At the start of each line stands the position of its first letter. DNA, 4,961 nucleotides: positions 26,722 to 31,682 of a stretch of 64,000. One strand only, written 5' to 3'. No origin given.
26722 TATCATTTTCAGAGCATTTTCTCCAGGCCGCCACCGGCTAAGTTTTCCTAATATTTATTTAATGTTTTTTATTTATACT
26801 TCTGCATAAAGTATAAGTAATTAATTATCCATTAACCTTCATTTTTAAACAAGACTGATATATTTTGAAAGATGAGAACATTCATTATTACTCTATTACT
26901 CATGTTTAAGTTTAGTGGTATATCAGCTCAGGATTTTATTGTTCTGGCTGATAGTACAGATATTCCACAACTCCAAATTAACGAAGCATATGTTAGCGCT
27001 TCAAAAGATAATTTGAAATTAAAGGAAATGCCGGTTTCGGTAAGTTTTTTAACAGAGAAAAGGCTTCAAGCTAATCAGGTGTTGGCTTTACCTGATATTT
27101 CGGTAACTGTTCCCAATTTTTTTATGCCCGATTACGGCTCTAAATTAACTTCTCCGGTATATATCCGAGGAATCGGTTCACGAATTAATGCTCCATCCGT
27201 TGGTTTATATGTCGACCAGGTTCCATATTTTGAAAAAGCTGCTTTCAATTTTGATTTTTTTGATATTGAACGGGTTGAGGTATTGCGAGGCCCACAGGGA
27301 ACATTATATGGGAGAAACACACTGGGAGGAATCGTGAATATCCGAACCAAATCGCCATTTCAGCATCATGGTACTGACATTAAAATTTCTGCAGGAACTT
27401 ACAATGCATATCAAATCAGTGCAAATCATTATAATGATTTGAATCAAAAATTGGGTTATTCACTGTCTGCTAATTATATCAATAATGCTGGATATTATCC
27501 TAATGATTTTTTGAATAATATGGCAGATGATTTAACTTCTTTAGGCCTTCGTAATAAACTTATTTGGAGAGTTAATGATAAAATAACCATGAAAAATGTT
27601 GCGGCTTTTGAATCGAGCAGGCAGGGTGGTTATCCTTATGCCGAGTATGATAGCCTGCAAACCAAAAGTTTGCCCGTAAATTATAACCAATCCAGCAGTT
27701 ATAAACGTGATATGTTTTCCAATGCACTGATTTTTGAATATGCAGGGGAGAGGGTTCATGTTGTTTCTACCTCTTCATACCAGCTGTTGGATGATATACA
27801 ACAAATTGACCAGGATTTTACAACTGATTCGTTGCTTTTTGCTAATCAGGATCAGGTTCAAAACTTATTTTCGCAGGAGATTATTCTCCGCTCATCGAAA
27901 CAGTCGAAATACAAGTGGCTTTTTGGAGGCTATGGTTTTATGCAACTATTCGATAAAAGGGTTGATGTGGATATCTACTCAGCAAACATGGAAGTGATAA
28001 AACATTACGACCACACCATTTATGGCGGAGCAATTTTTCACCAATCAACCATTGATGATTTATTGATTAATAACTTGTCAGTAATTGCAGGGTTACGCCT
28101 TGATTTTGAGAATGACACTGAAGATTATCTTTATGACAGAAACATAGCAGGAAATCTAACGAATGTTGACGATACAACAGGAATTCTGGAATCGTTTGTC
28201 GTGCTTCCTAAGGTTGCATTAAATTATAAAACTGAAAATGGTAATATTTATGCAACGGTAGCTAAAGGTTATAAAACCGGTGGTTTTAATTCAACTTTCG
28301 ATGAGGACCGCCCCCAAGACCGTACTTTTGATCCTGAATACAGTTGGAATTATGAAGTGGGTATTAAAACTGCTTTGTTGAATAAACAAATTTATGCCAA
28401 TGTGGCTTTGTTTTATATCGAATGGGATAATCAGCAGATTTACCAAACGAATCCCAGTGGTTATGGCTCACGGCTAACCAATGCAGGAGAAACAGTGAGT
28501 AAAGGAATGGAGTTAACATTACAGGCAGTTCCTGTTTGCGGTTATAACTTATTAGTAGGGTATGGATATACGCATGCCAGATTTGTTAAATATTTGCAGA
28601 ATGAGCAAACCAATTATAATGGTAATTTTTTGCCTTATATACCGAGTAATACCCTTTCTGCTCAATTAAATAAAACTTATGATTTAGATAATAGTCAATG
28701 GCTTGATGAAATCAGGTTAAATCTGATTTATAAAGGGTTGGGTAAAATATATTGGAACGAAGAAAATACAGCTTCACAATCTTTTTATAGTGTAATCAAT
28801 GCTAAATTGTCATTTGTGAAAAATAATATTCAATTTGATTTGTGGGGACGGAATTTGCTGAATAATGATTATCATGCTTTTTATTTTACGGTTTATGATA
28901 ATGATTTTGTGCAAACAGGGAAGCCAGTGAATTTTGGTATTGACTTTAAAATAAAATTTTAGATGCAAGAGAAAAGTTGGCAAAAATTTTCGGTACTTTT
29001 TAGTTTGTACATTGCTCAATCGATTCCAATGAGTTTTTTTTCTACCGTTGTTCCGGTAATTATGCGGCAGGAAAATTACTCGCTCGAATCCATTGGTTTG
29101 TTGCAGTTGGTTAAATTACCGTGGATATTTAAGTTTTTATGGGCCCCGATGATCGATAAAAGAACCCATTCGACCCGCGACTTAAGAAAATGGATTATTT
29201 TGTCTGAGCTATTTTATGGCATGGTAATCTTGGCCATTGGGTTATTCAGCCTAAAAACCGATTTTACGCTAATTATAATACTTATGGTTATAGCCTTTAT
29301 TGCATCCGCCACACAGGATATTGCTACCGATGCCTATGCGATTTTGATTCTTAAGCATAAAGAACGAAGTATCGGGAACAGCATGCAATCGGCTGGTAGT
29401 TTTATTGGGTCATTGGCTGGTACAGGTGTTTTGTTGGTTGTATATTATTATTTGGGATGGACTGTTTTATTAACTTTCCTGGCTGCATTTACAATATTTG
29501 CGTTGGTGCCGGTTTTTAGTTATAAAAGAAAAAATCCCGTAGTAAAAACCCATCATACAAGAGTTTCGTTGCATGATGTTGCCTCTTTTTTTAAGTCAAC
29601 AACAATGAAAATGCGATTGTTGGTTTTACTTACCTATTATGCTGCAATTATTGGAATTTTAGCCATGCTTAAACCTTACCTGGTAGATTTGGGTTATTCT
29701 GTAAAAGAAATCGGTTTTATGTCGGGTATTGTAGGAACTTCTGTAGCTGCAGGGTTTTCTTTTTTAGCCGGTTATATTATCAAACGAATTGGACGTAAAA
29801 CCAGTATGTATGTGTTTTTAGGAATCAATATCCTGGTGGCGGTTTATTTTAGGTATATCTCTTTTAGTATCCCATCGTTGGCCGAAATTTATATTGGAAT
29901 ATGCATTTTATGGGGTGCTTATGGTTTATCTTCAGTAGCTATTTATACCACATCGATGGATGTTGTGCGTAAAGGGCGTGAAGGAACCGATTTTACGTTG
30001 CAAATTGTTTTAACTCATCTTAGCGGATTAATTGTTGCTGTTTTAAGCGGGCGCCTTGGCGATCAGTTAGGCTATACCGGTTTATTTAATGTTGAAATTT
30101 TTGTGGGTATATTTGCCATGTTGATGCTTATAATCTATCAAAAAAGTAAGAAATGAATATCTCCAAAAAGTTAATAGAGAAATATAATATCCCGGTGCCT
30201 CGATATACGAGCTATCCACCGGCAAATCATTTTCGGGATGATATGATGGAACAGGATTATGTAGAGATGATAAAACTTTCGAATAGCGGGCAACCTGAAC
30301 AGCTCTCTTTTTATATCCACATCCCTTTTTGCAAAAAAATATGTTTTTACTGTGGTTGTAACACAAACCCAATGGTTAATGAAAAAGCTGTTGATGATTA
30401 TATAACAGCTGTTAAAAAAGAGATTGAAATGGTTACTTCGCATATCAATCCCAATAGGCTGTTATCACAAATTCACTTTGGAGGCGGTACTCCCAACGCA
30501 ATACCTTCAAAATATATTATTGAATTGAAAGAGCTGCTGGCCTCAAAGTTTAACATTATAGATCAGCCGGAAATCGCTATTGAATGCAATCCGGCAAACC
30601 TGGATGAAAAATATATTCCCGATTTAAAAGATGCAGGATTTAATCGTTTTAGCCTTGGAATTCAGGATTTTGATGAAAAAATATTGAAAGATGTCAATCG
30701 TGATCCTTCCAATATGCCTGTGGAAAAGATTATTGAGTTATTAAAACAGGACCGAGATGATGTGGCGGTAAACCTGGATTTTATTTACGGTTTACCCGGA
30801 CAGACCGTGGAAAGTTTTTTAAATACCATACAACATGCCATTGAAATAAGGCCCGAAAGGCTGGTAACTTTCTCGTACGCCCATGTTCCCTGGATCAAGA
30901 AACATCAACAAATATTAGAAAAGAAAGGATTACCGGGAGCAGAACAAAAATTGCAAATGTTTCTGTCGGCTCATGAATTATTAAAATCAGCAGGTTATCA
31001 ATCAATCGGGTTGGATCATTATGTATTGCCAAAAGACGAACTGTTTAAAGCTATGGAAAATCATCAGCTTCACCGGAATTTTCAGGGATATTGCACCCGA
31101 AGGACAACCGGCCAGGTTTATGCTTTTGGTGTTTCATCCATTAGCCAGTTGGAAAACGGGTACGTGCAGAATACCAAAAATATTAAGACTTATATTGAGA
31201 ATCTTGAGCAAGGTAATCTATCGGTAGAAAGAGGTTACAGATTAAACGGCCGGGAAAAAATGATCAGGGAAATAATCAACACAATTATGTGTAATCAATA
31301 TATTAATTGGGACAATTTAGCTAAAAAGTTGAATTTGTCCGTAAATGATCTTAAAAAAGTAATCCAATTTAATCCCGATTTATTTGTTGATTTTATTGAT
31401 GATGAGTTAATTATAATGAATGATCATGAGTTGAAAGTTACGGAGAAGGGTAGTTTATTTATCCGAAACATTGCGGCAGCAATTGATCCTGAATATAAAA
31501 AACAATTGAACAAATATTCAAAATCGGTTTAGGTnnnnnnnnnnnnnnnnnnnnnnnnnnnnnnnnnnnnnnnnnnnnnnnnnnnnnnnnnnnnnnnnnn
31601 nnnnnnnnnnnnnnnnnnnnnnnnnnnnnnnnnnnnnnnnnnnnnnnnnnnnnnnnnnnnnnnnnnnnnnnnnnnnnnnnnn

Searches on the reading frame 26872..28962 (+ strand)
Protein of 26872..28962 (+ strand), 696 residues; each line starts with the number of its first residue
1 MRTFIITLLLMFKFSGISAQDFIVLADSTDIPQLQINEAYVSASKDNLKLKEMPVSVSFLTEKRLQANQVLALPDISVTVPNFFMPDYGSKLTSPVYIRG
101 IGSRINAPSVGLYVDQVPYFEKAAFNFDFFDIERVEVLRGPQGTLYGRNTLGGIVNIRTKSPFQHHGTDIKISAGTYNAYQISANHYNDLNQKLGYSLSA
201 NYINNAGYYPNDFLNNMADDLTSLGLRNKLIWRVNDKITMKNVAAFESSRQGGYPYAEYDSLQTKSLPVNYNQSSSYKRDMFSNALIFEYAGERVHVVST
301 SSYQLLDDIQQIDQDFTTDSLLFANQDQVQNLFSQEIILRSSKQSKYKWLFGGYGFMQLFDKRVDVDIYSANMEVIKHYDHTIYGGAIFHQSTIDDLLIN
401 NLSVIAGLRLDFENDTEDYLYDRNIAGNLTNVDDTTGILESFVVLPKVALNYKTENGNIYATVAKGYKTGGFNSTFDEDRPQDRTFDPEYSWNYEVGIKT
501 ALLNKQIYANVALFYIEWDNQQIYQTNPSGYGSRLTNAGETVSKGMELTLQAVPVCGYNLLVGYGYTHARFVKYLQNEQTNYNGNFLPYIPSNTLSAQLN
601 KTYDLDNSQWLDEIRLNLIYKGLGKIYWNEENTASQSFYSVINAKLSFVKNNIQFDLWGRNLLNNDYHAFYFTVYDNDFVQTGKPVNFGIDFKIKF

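Call 63: search_protein_families(library=pfam, proteins=[window:26872-28962:+], max_evalue=0.000001)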
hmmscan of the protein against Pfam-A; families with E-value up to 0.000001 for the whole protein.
window:26872-28962:+ (696 aa): 2 families
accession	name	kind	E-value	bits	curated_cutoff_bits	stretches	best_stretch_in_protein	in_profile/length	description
PF00593.30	TonB_dep_Rec_b-barrel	-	3e-32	113.5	27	1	183-662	19-436/436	TonB dependent receptor-like, beta-barrel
PF07715.20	Plug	-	5e-18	66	23.9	1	50-154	2-107/107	TonB-dependent Receptor Plug Domain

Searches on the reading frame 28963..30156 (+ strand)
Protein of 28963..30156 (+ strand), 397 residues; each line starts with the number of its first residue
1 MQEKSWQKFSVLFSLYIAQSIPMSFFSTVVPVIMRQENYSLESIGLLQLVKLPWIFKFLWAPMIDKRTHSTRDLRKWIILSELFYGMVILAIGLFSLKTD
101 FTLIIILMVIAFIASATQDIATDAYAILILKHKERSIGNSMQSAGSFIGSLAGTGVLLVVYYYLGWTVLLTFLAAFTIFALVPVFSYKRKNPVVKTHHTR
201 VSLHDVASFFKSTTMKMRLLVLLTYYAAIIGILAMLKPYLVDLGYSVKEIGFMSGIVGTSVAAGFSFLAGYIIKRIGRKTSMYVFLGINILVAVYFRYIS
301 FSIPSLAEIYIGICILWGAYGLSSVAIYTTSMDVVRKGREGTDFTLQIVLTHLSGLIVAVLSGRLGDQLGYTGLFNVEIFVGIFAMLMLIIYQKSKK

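Call 63: search_protein_families(library=pfam, proteins=[window:28963-30156:+], max_evalue=0.000001)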
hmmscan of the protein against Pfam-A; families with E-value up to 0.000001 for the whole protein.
window:28963-30156:+ (397 aa): 2 families
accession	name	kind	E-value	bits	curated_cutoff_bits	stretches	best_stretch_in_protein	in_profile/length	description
PF07690.21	MFS_1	-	6.7e-28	98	33.4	1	12-356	1-344/347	Major Facilitator Superfamily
PF13000.13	Acatn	-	3.4e-12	46.1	23.7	1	9-152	2-169/546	Acetyl-coenzyme A transporter 1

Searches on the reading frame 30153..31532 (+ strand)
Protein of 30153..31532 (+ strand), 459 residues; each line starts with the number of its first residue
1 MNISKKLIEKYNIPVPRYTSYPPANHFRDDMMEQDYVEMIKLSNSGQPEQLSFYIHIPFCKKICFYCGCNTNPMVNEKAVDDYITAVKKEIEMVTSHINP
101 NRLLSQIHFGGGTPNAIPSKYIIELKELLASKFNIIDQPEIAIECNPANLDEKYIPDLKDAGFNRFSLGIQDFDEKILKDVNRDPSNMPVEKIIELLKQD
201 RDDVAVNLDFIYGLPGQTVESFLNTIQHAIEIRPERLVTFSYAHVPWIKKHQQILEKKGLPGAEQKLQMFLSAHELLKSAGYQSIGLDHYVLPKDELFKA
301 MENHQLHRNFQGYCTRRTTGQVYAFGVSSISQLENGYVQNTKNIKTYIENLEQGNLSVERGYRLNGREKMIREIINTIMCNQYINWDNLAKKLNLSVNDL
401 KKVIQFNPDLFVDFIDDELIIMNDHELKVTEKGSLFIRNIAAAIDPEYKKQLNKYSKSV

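Call 63: search_protein_families(library=pfam, proteins=[window:30153-31532:+], max_evalue=0.000001)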
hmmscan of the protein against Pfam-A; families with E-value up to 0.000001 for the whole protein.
window:30153-31532:+ (459 aa): 1 family
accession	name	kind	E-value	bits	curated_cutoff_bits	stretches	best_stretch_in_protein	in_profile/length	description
PF04055.27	Radical_SAM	-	4.9e-25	89.1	29.5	1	54-228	1-165/166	Radical SAM superfamily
